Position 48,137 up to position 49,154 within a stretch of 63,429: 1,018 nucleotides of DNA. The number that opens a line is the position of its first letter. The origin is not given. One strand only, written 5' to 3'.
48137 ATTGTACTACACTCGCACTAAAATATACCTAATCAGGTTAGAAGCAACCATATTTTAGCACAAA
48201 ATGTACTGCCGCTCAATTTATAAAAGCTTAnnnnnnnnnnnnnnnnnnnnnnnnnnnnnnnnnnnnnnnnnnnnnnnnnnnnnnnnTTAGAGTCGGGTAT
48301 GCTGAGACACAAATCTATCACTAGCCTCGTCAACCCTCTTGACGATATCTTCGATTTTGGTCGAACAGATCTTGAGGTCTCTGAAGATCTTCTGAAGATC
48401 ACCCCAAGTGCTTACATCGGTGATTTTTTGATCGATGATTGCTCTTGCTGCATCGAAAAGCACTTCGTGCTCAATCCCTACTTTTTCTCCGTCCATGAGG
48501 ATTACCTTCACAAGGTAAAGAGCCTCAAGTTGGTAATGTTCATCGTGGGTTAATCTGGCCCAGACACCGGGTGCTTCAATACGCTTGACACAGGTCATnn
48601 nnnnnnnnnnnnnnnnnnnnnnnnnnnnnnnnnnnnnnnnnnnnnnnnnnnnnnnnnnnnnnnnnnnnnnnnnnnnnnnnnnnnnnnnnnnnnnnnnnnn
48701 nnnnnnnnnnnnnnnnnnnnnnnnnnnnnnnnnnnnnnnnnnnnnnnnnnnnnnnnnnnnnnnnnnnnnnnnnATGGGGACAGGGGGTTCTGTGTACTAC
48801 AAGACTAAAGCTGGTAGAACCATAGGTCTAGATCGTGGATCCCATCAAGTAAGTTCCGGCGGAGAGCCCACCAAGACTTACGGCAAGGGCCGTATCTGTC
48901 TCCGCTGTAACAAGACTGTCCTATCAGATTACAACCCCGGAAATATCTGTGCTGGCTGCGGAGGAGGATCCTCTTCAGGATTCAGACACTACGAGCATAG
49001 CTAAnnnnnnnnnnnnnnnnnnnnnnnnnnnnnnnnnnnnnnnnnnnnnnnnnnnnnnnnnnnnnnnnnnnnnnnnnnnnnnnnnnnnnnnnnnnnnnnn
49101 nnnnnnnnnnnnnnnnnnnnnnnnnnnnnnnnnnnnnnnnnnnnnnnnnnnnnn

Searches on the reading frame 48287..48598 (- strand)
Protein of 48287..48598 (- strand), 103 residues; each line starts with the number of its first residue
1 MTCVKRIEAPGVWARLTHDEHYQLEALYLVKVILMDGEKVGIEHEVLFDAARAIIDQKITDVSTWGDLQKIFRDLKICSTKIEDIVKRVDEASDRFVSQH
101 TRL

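Call 6: search_protein_families(library=pfam, proteins=[window:48287-48598:-], max_evalue=0.1)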
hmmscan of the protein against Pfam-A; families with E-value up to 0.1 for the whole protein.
window:48287-48598:- (103 aa): 0 families

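Call 49: search_protein_families(library=ncbifam, proteins=[window:48287-48598:-], max_evalue=0.1)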
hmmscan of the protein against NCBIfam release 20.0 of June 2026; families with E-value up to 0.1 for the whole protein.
window:48287-48598:- (103 aa): 0 families

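Call 52: list_cluster_members(proteins=[P0006, P0040, P0001, window:48287-48598:-, window:48774-49004:+, window:48753-49004:+])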
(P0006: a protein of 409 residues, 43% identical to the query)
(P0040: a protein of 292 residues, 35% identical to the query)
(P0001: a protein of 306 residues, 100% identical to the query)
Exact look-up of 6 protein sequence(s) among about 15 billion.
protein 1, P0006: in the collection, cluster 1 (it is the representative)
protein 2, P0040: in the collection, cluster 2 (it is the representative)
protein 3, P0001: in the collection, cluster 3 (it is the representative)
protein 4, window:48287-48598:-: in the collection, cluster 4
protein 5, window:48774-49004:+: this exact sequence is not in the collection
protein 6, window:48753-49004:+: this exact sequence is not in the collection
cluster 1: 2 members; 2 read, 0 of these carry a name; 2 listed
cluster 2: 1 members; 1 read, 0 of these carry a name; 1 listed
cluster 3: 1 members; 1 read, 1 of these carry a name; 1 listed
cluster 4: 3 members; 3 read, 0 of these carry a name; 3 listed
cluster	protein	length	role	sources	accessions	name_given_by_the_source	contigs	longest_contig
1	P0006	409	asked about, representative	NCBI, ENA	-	-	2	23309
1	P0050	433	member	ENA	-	-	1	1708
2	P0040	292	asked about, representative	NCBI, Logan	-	-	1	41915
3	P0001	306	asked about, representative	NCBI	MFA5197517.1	MAG: hypothetical protein WC437_03805, partial [Patescibacteria group bacterium]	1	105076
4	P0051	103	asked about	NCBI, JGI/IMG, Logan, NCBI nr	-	-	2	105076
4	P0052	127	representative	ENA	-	-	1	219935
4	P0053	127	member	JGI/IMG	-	-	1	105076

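Call 63: search_protein_representatives(protein=window:48287-48598:-)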
Query: 103 residues. Proteins with E-value up to 0.001 (for the whole library): 3; up to 1e-10: 2; up to 1e-30: 1. The best 3 are listed.
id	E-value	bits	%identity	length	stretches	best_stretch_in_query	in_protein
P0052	1.5e-61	220.8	100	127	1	1-103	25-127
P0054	2.9e-19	85.1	45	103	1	1-102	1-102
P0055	1.3e-04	38.2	35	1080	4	5-28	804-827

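Call 64: find_encoding_contigs(protein=P0054, flank=10000, max_places=3)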
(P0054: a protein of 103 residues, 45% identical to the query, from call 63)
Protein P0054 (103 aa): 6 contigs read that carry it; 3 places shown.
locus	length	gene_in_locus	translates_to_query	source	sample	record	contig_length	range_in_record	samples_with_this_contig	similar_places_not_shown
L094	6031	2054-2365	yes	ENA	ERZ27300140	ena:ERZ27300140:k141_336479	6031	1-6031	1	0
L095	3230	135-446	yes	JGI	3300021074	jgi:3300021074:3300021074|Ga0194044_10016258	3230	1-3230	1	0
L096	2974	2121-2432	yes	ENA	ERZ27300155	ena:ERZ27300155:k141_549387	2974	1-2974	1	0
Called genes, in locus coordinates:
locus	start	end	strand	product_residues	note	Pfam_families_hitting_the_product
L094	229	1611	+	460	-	PF01225:Mur_ligase, PF08245:Mur_ligase_M, PF02875:Mur_ligase_C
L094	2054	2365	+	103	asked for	-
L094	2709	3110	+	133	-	-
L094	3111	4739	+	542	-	-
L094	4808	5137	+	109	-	-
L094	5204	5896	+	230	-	PF01386:Ribosomal_L25p, PF14693:Ribosomal_TL5_C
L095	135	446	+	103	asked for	-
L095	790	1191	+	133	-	-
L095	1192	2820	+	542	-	-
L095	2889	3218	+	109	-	-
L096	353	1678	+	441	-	PF01225:Mur_ligase, PF08245:Mur_ligase_M, PF02875:Mur_ligase_C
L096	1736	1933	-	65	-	-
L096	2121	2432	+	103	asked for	-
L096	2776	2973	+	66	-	?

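Call 77: search_protein_families(library=pfam, proteins=[L094:229-1611:+], max_evalue=0.01)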
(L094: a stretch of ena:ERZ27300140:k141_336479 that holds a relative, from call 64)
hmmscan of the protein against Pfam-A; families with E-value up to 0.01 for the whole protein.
L094:229-1611:+ (460 aa): 5 families
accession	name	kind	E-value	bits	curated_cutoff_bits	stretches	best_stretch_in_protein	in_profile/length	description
PF08245.18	Mur_ligase_M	-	1.8e-30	106.8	24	1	113-293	1-199/200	Mur ligase middle domain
PF01225.30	Mur_ligase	-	1.6e-29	102.6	21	1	9-107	1-93/95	Mur ligase family, catalytic domain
PF02875.26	Mur_ligase_C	-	4.7e-21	76.4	28.4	1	316-446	1-127/127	Mur ligase, glutamate ligase domain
PF21799.2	MurD-like_N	-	0.0096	16.6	27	0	10-95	3-87/88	Mur ligase MurD-like, N-terminal domain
PF00533.33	BRCT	-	0.0098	16.6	21.3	0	27-101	6-75/78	BRCA1 C Terminus (BRCT) domain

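Call 83: search_protein_families(library=phrogs, proteins=[window:48287-48598:-, L094:2054-2365:+, L096:1736-1933:-], max_evalue=0.01)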
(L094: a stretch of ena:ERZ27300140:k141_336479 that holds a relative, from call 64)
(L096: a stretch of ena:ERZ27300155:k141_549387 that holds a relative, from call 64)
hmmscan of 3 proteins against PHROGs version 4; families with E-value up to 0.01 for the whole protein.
window:48287-48598:- (103 aa): 0 families

L094:2054-2365:+ (103 aa): 0 families

L096:1736-1933:- (65 aa): 2 families
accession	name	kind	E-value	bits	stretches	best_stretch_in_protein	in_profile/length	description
phrog_10853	-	unknown function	0.00027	22.1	1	23-58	42-76/93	-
phrog_3260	-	unknown function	0.0061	17.6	0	4-39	6-41/64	-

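Call 84: search_protein_families(library=padloc, proteins=[window:48287-48598:-, L094:2054-2365:+, L096:1736-1933:-], max_evalue=0.01)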
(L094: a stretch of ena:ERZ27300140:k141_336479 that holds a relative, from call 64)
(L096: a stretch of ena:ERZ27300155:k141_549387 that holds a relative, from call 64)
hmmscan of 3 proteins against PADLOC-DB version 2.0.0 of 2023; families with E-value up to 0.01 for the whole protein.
window:48287-48598:- (103 aa): 0 families

L094:2054-2365:+ (103 aa): 0 families

L096:1736-1933:- (65 aa): 0 families

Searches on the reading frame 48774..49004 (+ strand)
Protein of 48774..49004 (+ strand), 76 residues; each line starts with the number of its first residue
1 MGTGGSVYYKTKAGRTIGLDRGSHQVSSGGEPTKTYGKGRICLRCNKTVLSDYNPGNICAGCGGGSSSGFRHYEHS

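Call 6: search_protein_families(library=pfam, proteins=[window:48774-49004:+], max_evalue=0.1)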
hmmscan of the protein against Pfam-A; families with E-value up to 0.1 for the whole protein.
window:48774-49004:+ (76 aa): 1 family
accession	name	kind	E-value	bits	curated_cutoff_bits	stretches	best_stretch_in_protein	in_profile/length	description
PF24730.1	DUF7682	-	0.03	14.3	27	1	37-47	11-21/23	Zinc-binding Domain of unknown function (DUF7682)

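Call 49: search_protein_families(library=ncbifam, proteins=[window:48774-49004:+], max_evalue=0.1)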
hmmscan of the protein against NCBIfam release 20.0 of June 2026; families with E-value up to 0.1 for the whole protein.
window:48774-49004:+ (76 aa): 1 family
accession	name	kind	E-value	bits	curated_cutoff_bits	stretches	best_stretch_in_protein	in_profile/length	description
NF033497.1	rubre_like_arch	subfamily_domain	0.025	14.3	32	1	42-64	3-24/34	rubrerythrin-like domain-containing protein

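Call 56: find_homologous_proteins(query=window:48774-49004:+, max_evalue=0.01)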
Query window:48774-49004:+: 1 candidates shared short words with the query, none scored E <= 0.01.

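Call 83: search_protein_families(library=phrogs, proteins=[window:48774-49004:+], max_evalue=0.01)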
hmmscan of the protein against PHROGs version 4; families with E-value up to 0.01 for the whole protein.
window:48774-49004:+ (76 aa): 1 family
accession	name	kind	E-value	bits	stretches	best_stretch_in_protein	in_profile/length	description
phrog_10853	-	unknown function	0.005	18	1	35-63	46-73/93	-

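Call 84: search_protein_families(library=padloc, proteins=[window:48774-49004:+], max_evalue=0.01)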
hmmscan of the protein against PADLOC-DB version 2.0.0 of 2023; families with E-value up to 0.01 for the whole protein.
window:48774-49004:+ (76 aa): 0 families
